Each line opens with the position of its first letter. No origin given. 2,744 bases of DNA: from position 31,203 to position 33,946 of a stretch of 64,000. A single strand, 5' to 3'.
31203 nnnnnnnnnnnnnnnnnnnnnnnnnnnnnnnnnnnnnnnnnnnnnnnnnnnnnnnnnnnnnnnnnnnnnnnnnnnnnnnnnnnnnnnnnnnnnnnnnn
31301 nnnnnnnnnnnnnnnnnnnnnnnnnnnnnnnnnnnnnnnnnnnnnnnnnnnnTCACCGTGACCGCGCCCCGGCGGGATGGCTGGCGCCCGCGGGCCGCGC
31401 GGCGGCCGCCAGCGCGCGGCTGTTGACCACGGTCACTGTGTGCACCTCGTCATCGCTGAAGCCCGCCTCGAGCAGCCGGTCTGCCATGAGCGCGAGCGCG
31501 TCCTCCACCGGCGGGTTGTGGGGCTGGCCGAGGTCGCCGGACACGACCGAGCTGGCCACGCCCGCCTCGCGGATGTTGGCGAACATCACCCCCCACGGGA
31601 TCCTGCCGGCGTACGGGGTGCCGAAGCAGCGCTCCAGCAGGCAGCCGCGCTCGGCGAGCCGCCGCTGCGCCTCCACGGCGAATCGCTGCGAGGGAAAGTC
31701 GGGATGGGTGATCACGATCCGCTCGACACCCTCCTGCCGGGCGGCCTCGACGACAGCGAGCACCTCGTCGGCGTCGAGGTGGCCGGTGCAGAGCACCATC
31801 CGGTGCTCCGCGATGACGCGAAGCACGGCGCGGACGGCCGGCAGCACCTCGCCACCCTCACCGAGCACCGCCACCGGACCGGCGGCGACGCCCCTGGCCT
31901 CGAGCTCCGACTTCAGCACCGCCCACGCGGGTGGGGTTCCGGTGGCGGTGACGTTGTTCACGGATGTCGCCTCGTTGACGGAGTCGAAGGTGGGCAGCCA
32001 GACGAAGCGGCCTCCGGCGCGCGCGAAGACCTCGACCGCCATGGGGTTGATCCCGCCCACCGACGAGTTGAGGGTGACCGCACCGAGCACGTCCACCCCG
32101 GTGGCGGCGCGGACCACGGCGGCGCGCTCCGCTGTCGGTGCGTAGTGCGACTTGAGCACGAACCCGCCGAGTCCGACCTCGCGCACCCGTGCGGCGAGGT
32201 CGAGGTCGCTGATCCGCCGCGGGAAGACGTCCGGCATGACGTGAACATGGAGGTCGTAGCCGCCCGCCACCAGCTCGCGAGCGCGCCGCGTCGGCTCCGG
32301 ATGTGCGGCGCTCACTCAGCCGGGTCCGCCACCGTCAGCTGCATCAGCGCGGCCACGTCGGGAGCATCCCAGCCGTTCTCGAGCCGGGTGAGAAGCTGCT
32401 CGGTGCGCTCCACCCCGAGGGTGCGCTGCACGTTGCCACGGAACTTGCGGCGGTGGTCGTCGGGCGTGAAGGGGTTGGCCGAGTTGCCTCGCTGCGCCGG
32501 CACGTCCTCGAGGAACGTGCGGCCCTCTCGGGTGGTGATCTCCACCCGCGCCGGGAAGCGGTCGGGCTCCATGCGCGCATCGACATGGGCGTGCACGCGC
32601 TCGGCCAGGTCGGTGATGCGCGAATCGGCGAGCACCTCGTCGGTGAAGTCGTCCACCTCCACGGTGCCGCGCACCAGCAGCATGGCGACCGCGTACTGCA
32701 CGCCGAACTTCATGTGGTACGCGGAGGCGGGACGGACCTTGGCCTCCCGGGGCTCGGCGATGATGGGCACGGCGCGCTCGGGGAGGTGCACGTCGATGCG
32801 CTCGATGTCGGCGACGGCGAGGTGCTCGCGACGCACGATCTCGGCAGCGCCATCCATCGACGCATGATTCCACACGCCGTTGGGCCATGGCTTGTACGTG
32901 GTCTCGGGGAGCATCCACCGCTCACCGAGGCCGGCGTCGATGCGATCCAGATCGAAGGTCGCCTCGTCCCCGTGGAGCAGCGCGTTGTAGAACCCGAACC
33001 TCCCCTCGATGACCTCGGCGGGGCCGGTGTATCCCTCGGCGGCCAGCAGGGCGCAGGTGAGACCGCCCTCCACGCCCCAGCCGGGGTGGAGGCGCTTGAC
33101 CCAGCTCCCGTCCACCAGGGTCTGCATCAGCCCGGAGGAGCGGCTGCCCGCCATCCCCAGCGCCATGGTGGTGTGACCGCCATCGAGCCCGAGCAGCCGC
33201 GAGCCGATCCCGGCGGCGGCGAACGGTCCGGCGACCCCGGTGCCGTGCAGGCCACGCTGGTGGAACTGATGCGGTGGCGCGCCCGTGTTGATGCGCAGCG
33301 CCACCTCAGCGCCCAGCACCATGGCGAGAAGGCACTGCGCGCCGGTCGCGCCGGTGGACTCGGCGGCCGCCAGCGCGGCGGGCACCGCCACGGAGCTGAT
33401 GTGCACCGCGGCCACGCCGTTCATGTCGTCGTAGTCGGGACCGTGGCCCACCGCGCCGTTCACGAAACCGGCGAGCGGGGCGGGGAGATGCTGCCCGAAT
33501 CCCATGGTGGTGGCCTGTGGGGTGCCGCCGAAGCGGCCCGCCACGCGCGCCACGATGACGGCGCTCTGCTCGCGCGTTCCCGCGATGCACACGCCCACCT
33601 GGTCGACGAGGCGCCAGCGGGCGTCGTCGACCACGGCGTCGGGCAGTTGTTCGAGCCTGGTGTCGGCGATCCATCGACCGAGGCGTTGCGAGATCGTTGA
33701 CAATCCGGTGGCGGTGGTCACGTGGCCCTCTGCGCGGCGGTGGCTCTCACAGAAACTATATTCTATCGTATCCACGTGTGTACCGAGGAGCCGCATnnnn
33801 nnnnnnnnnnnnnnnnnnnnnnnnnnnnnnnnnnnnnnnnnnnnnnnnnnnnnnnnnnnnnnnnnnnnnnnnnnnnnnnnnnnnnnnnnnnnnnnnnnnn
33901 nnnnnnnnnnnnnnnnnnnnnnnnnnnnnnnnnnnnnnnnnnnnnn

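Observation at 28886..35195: Coupled operon of a ligand-less DRE-TIM protein, an IPMDH-family dehydrogenase, an amidohydrolase-fold protein and a PrpD-family protein, with a second divergent PrpD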

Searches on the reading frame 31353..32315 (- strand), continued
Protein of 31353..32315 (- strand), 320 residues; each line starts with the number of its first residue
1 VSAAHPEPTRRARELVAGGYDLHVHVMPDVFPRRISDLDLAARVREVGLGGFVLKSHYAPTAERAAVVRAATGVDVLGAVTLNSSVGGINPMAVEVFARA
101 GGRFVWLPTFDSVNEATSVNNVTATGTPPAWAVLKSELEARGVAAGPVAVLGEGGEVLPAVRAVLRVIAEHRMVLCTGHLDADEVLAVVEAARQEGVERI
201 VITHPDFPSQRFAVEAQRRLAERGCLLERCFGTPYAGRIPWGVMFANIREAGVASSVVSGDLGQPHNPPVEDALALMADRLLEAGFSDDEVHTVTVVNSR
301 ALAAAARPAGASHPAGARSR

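Call 52: fold_search(model_id=the predicted structure, library=pdb)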
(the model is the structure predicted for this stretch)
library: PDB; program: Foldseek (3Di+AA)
matches with E <= 10: 1669; with E <= 0.001: 172
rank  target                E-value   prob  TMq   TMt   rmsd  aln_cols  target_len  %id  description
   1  2i5g_A                3.6e-07  1.00  0.57  0.57   6.3       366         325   12  Crystal strcuture of amidohydrolase from Pseudomonas aeruginosa (released 2006-09-05)
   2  3itc                  6.5e-07  1.00  0.55  0.46   8.9       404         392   13  Crystal structure of Sco3058 with bound citrate and glycerol (released 2010-02-02)
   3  6jst_A                1.9e-06  1.00  0.55  0.55   6.9       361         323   13  Structure of Geobacillus kaustophilus lactonase, Y99P/D266N double mutant with bound 3-oxo-C8-HSL (released 2020-04-08)
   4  3id7                  2.8e-06  1.00  0.57  0.48   7.5       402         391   14  Crystal structure of renal dipeptidase from Streptomyces coelicolor A3(2) (released 2010-01-12)
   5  2dvt_A                3.0e-06  1.00  0.56  0.55   6.2       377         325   11  Crystal Structure of 2,6-Dihydroxybenzoate Decarboxylase from Rhizobium (released 2006-09-19)
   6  3tn5_A                3.4e-06  1.00  0.51  0.50   9.4       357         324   15  Crystal structure of GkaP mutant Y99L from Geobacillus kaustophilus HTA426 (released 2012-09-12)
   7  2dvt_B                3.8e-06  1.00  0.56  0.55   6.2       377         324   11  Crystal Structure of 2,6-Dihydroxybenzoate Decarboxylase from Rhizobium (released 2006-09-19)
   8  3tn6_B                4.2e-06  1.00  0.55  0.55   7.1       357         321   15  Crystal structure of GkaP mutant R230H from Geobacillus kaustophilus HTA426 (released 2012-09-12)
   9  2dvt_D                6.0e-06  1.00  0.55  0.55   6.3       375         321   12  Crystal Structure of 2,6-Dihydroxybenzoate Decarboxylase from Rhizobium (released 2006-09-19)
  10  3gg7                  7.2e-06  1.00  0.53  0.67   5.9       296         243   17  Crystal structure of an uncharacterized metalloprotein from Deinococcus radiodurans (released 2009-03-24)
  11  2rag_A                7.2e-06  1.00  0.48  0.43  11.0       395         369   13  Crystal structure of aminohydrolase from Caulobacter crescentus (released 2007-10-02)
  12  5lx1                  1.0e-05  1.00  0.59  0.51   6.2       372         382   13  Cys-Gly dipeptidase GliJ mutant D304A (released 2017-05-31)
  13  3b40                  1.0e-05  1.00  0.56  0.46   9.8       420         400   10  Crystal structure of the probable dipeptidase PvdM from Pseudomonas aeruginosa (released 2007-11-06)
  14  3feq_O                1.1e-05  1.00  0.47  0.39   8.1       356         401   13  Crystal structure of uncharacterized protein eah89906 (released 2008-12-16)
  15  3fdk                  1.2e-05  1.00  0.48  0.48  10.4       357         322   16  Crystal structure of hydrolase DR0930 with promiscuous catalytic activity (released 2009-06-30)
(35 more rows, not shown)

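Call 88: search_protein_families(library=ncbifam, proteins=[L012:7959-8675:+, L012:8672-9307:+], max_evalue=0.01)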
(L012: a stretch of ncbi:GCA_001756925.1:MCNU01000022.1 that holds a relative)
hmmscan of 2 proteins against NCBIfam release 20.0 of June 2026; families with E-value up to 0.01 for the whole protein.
L012:7959-8675:+ (238 aa): 4 families
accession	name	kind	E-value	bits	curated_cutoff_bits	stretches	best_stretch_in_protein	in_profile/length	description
TIGR04001.1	thiol_BshB1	equivalog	2.3e-17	63.5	182.5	1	6-203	4-187/226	bacillithiol biosynthesis deacetylase BshB1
TIGR03446.1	mycothiol_Mca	equivalog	1.2e-11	44.7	277.15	1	5-135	2-149/283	mycothiol conjugate amidase Mca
TIGR04000.1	thiol_BshB2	equivalog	2.7e-11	43.5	195.25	1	5-196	2-186/217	bacillithiol biosynthesis deacetylase BshB2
TIGR03445.1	mycothiol_MshB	equivalog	2.4e-05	24.3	224.35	0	94-136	109-152/284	N-acetyl-1-D-myo-inositol-2-amino-2-deoxy-alpha-D-glucopyranoside deacetylase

L012:8672-9307:+ (211 aa): 10 families
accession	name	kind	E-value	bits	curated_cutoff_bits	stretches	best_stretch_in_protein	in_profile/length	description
NF006731.0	PRK09262.1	equivalog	1e-53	182.2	179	1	6-203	22-219/229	4-carboxy-4-hydroxy-2-oxoadipate aldolase/oxaloacetate decarboxylase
TIGR02798.1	ligK_PcmE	equivalog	1.2e-46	159.1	304.5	1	6-203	16-213/222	4-carboxy-4-hydroxy-2-oxoadipate aldolase/oxaloacetate decarboxylase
NF004850.0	PRK06201.1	subfamily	1.1e-38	132.9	231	1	7-194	22-209/222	hypothetical protein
NF005442.0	PRK07028.1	equivalog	6.8e-21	74.4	593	1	16-193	241-416/430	bifunctional hexulose-6-phosphate synthase/ribonuclease regulator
NF006093.0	PRK08245.1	subfamily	1e-20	74.2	208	1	55-203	77-226/240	hypothetical protein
NF006875.0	PRK09372.1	equivalog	1.2e-18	67.3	136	1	38-160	31-152/161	ribonuclease E activity regulator RraA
TIGR01935.1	NOT-MenG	subfamily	6.5e-18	65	123.8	1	39-159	28-147/150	RraA family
NF009399.0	PRK12764.1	equivalog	1.1e-17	64.2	444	1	54-192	335-474/501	fumarylacetoacetate hydrolase family protein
NF009134.0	PRK12487.1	equivalog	2e-14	53.6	196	1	37-159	30-151/161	putative 4-hydroxy-4-methyl-2-oxoglutarate aldolase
TIGR02998.1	RraA_entero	equivalog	0.00037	20.6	241.25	1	41-158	34-150/161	ribonuclease E activity regulator RraA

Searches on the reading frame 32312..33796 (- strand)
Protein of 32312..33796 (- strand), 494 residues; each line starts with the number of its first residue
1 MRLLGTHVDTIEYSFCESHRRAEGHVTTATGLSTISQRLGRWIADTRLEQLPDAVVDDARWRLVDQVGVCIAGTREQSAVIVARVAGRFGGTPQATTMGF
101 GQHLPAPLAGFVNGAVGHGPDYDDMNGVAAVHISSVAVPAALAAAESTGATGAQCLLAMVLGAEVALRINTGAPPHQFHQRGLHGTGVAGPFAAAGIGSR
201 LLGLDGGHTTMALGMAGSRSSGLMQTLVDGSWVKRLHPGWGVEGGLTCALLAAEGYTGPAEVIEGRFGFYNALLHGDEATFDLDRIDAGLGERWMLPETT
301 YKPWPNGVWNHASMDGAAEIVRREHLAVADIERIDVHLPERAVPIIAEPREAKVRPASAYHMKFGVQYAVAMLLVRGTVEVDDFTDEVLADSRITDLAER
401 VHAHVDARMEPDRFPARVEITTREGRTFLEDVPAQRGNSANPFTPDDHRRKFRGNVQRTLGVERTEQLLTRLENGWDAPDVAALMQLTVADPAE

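Call 6: search_protein_families(library=pfam, proteins=[window:32312-33796:-], max_evalue=0.01)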
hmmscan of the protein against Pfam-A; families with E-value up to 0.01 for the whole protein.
window:32312-33796:- (494 aa): 2 families
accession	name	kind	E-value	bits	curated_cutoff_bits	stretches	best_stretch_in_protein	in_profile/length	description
PF03972.19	MmgE_PrpD_N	-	5.9e-59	199.7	32.1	1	37-281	1-243/244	MmgE/PrpD N-terminal domain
PF19305.4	MmgE_PrpD_C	-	1.5e-32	113.2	32.1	1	309-467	6-165/173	MmgE/PrpD C-terminal domain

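Call 7: search_protein_families(library=ncbifam, proteins=[window:32312-33796:-], max_evalue=0.01)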
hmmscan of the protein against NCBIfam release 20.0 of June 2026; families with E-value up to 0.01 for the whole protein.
window:32312-33796:- (494 aa): 3 families
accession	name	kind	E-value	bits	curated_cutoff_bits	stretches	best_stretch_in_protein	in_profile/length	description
NF042438.1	PrpD_hiGCgrampos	equivalog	1.6e-13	50.1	950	1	57-484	41-479/499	2-methylcitrate dehydratase PrpD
NF006943.0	PRK09425.1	equivalog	1.3e-08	34.1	575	1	245-410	232-389/480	bifunctional 2-methylcitrate dehydratase/aconitate hydratase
TIGR02330.1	prpD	equivalog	1.1e-06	27.7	458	1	245-411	220-378/468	2-methylcitrate dehydratase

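Call 27: search_solved_structures(query=window:32312-33721:-, max_evalue=0.001)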
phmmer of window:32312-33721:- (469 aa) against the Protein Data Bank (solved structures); distinct sequences matched with E-value up to 0.001: 12.
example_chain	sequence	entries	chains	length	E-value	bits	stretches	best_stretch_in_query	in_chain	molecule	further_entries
2hp3_A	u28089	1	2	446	3.8e-29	105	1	33-364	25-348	IDS-epimerase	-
2hp0_A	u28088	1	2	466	4e-29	104.9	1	31-364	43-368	IDS-epimerase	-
7br9_A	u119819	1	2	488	8.7e-29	103.8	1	9-463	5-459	Cis-aconitate decarboxylase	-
6r6t_A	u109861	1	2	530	1.3e-28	103.3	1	9-463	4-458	Cis-aconitate decarboxylase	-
12vt_A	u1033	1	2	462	9.5e-27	97.1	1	8-461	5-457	Cis-aconitate decarboxylase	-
12vw_A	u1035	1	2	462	1.1e-26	96.8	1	8-461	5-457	Cis-aconitate decarboxylase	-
12ux_A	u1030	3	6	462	1.6e-26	96.4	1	8-461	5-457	Cis-aconitate decarboxylase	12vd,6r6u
7bra_A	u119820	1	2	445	2.7e-26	95.6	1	23-423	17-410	Bacillus subtilis IRG1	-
12vq_A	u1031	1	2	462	1.1e-25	93.6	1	8-461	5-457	Cis-aconitate decarboxylase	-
7e9d_A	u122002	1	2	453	4.7e-25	91.5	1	23-425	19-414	IRG1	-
5mvi_E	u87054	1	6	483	6e-05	25.2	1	151-387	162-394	2-methylcitrate dehydratase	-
1szq_A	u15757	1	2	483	0.00018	23.7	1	126-387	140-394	2-methylcitrate dehydratase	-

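Call 81: find_homologous_proteins(query=window:32312-33721:-, max_evalue=1e-30)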
Query window:32312-33721:- (469 aa): 411 proteins with E <= 1e-30 among 8000 candidates; the best 120 are listed.
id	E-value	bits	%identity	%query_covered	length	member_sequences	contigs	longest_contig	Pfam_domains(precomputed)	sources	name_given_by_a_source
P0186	0.0e+0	1031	97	100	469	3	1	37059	PF19305.5,PF03972.20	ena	-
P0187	6.7e-266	900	85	100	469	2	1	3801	PF19305.5,PF03972.20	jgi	jgi:2-methylcitrate dehydratase PrpD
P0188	1.3e-256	870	82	100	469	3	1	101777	PF19305.5,PF03972.20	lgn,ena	-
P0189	4.9e-219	746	71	99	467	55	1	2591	PF19305.5,PF03972.20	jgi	-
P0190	1.3e-218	745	71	98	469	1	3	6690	PF19305.5,PF03972.20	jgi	jgi:2-methylcitrate dehydratase PrpD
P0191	5.2e-218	743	71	97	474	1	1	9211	PF19305.5,PF03972.20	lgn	-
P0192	2.1e-216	737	70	97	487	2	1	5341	PF19305.5,PF03972.20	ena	-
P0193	1.5e-214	731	69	98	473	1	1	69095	PF19305.5,PF03972.20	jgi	jgi:2-methylcitrate dehydratase PrpD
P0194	4.3e-214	730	70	98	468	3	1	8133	PF19305.5,PF03972.20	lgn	-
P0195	4.4e-214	730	70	98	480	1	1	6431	PF19305.5,PF03972.20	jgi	jgi:2-methylcitrate dehydratase PrpD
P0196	2.6e-213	727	70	97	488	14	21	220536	PF19305.5,PF03972.20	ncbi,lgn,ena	-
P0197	1.1e-211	722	69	97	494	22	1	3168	PF19305.5,PF03972.20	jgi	jgi:2-methylcitrate dehydratase PrpD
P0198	3.3e-211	720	69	99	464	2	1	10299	PF19305.5,PF03972.20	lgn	-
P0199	1.3e-210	718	70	97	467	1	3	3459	PF19305.5,PF03972.20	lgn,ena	-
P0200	1.8e-210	718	67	100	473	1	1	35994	PF19305.5,PF03972.20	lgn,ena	-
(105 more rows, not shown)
